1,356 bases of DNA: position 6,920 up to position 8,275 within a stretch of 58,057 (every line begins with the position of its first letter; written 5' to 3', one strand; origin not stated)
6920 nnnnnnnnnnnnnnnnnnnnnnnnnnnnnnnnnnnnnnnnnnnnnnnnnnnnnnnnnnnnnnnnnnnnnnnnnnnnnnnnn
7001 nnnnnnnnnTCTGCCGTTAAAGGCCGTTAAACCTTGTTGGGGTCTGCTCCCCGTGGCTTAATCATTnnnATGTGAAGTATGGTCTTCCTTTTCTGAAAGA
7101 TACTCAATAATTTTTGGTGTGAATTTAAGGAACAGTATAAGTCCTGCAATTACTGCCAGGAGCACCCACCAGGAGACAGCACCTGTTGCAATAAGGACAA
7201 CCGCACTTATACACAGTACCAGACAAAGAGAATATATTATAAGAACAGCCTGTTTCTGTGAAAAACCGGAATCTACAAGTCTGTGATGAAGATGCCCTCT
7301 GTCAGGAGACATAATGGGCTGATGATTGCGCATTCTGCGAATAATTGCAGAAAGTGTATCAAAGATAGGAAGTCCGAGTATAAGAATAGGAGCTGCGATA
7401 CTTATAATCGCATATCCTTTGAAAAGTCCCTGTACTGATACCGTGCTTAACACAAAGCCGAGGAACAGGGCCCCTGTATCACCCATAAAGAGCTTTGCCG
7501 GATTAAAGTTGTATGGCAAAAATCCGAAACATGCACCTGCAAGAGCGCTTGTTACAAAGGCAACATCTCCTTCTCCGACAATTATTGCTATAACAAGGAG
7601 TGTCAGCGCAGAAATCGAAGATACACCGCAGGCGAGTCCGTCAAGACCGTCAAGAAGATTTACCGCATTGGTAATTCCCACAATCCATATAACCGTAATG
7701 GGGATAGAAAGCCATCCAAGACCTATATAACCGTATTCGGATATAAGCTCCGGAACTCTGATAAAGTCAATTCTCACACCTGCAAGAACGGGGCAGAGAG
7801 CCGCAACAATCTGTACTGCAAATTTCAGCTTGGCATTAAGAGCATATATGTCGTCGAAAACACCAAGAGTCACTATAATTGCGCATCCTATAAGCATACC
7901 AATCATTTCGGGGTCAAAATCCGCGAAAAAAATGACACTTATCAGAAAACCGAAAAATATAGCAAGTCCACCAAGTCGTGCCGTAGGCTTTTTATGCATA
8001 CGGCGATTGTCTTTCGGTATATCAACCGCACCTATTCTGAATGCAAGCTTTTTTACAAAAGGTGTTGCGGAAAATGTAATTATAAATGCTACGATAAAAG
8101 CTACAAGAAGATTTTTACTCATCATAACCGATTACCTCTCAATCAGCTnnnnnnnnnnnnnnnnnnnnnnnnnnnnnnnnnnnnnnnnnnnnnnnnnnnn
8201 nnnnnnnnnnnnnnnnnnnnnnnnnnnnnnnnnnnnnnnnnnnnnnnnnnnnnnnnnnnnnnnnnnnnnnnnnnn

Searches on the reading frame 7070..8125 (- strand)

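Call 61: search_protein_families(library=pfam, proteins=[window:7070-8125:-], max_evalue=0.00001)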
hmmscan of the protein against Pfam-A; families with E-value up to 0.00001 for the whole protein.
window:7070-8125:- (352 aa): 1 family
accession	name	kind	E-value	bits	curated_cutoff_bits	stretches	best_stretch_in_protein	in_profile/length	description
PF00953.26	Glycos_transf_4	-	3.4e-42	144.6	27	1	75-232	2-158/160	Glycosyl transferase family 4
